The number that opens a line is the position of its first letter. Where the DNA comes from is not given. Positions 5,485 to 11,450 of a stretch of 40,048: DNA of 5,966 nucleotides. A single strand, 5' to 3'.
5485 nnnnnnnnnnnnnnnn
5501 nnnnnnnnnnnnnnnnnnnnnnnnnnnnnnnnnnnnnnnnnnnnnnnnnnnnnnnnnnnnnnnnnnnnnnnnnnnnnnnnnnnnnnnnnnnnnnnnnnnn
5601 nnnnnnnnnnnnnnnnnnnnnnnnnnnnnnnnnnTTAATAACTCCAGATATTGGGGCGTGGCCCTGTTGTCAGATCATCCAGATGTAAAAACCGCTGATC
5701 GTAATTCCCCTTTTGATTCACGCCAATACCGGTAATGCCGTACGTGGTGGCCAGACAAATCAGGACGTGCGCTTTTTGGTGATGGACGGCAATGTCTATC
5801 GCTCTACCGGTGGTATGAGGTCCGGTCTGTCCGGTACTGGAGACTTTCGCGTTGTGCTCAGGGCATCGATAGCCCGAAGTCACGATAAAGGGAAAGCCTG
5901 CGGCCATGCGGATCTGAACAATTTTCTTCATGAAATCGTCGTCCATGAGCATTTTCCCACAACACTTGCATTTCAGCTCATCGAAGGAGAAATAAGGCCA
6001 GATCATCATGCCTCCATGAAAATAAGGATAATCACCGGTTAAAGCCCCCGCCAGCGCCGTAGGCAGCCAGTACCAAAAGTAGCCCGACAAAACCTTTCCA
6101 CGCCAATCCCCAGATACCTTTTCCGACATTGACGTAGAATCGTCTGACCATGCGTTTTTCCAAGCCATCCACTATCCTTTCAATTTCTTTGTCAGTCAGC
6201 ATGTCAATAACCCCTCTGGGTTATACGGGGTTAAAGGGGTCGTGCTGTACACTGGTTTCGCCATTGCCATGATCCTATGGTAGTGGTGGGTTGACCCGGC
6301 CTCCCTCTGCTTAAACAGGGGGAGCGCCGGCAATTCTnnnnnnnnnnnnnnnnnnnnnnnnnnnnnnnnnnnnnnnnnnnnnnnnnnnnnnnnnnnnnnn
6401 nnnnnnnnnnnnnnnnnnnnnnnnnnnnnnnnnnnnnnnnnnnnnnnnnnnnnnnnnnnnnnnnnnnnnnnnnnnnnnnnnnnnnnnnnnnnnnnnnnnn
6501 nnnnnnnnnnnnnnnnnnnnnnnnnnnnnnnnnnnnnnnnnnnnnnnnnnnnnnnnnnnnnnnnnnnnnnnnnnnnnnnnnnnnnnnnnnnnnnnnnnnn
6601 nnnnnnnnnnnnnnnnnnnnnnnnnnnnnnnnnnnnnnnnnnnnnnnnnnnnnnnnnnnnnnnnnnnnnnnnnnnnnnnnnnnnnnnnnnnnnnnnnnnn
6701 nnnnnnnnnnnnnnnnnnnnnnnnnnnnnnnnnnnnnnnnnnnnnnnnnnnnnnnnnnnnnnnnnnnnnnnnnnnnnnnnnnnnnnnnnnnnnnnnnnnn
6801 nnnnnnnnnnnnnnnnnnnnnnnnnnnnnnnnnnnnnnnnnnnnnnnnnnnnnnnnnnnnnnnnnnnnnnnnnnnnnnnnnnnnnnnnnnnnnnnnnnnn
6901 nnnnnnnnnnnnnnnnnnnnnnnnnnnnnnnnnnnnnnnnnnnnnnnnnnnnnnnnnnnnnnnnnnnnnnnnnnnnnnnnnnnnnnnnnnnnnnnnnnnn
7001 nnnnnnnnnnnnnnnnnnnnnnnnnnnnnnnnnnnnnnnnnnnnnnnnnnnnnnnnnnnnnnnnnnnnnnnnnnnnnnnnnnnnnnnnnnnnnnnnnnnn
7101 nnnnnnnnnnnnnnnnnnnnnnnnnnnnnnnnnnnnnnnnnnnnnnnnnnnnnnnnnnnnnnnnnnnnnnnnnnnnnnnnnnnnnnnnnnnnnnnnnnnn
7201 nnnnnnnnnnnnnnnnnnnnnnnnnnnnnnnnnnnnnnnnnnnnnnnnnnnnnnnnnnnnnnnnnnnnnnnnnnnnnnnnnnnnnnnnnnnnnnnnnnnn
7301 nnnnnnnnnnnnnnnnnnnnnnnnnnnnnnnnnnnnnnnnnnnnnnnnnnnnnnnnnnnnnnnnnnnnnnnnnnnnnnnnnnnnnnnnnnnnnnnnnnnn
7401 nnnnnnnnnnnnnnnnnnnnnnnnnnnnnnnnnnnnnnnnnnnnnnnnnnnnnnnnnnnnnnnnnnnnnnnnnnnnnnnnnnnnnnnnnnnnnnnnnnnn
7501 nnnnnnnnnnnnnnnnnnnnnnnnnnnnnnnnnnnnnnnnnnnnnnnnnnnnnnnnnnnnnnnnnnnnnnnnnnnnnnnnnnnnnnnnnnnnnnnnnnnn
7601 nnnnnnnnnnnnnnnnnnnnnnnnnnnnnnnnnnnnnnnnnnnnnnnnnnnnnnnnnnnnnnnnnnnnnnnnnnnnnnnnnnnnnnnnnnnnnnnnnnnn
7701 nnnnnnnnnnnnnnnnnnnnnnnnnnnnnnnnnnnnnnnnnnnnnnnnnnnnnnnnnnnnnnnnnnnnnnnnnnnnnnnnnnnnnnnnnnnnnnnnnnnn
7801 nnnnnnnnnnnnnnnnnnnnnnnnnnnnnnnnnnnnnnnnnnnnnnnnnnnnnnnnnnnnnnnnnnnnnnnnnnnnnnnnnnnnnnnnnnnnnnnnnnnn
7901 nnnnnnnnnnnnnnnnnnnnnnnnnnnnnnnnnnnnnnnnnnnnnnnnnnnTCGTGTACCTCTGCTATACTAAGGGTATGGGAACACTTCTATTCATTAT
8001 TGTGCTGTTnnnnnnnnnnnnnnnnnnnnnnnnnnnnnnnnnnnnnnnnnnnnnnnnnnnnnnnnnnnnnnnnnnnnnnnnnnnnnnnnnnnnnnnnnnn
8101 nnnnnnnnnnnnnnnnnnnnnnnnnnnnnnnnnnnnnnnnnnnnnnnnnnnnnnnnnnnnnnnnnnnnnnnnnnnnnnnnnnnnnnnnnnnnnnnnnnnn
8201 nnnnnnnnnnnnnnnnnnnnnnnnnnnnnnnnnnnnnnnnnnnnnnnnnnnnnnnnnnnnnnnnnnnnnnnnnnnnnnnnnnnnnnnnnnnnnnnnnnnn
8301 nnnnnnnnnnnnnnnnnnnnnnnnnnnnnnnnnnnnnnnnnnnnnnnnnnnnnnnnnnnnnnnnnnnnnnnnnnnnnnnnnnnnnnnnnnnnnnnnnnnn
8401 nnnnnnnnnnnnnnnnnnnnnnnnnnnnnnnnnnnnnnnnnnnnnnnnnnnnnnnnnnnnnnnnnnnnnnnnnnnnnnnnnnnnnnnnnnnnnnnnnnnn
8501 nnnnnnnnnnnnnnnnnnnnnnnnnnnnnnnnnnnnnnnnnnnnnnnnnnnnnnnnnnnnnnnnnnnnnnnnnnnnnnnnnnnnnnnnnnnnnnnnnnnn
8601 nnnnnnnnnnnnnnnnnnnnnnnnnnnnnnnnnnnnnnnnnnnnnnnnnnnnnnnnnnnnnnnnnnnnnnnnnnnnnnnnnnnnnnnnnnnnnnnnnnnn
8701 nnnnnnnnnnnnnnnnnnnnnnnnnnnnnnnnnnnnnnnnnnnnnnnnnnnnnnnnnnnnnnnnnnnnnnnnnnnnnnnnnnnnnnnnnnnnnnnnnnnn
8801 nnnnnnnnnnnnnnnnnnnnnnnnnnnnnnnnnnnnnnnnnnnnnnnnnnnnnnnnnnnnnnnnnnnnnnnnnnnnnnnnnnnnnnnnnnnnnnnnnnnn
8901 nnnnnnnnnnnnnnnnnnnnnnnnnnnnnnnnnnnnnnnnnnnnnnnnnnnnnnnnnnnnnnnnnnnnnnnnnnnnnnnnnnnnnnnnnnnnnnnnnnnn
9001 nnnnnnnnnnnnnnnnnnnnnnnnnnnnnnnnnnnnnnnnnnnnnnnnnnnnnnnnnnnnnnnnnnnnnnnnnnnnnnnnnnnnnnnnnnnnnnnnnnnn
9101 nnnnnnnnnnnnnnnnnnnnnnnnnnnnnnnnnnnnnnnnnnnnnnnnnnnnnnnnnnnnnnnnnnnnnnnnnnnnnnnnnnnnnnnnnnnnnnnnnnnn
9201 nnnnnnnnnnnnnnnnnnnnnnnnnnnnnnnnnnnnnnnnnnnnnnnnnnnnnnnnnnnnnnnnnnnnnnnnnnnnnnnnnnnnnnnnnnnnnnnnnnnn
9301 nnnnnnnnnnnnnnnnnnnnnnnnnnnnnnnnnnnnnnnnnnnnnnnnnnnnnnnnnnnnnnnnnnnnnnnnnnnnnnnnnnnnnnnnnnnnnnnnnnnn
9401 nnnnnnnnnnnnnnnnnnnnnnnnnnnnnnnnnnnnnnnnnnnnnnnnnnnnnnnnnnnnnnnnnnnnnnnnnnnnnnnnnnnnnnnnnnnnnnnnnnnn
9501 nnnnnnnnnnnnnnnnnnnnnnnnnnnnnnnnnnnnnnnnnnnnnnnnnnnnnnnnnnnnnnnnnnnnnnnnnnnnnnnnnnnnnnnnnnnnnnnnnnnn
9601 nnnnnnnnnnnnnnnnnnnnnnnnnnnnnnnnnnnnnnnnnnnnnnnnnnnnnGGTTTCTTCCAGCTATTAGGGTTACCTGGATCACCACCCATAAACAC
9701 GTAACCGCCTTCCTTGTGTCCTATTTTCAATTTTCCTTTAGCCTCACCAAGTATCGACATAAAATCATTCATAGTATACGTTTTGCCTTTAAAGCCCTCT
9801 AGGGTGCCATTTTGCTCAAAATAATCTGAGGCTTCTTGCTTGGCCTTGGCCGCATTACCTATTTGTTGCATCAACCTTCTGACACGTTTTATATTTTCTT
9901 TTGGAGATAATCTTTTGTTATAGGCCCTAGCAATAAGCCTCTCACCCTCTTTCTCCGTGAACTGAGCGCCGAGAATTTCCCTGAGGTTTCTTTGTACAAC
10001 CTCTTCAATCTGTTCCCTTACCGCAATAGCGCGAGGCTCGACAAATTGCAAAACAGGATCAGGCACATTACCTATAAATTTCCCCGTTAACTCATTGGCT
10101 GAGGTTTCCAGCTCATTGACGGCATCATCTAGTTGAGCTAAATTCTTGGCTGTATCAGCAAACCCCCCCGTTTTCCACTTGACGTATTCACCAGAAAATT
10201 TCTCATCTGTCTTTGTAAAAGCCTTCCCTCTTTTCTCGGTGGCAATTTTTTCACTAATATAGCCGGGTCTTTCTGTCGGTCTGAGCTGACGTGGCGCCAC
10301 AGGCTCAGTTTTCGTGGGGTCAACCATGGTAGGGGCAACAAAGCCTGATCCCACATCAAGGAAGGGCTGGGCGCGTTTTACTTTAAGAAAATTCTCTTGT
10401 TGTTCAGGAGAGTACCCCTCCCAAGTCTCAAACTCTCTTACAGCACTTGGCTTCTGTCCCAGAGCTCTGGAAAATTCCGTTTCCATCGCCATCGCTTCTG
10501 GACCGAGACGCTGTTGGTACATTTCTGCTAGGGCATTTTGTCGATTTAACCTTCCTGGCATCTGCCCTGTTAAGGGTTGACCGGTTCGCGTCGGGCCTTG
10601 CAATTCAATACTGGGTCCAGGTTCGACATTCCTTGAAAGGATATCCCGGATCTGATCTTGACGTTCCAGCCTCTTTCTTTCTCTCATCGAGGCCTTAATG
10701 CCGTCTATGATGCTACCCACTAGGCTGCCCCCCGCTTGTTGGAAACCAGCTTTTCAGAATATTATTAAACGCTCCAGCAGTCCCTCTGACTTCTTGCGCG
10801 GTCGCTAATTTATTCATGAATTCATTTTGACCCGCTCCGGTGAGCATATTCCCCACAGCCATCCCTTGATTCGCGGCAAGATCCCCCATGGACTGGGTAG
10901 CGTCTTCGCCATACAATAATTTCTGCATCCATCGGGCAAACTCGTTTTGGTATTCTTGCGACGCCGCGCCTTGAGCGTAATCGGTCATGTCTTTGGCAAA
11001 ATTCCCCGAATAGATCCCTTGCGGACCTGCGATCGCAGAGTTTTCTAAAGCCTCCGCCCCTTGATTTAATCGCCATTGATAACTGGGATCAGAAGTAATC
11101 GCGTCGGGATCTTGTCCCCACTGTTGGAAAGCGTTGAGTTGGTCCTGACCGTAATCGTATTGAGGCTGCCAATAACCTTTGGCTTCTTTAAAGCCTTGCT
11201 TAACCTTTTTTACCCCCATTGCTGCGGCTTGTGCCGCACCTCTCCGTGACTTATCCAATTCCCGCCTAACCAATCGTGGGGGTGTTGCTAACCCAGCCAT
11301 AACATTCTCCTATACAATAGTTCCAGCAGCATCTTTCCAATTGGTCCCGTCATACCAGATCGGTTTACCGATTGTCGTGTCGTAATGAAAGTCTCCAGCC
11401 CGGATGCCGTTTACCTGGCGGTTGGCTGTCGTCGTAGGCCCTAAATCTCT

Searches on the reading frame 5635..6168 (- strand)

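Call 89: search_protein_families(library=phrogs, proteins=[window:5635-6168:-], max_evalue=0.001)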
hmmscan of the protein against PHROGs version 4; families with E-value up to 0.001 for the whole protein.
window:5635-6168:- (177 aa): 2 families
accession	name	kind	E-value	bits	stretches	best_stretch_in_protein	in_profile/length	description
phrog_894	-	lysis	5.7e-27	95.7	1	54-176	44-174/389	endolysin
phrog_17373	-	other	1.8e-14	55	1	56-164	18-121/224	peptidase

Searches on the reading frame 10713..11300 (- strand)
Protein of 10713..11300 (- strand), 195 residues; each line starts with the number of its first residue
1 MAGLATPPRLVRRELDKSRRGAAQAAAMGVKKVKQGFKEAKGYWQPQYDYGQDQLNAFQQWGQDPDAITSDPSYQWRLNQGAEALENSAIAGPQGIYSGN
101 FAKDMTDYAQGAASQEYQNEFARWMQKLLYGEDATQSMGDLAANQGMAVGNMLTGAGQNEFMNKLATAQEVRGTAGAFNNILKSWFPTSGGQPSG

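Call 89: search_protein_families(library=phrogs, proteins=[window:10713-11300:-], max_evalue=0.001)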
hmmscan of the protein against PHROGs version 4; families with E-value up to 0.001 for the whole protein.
window:10713-11300:- (195 aa): 1 family
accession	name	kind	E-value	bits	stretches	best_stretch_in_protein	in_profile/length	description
phrog_598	-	DNA, RNA and nucleotide metabolism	2.5e-11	44.7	1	17-180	29-199/240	DNA ejection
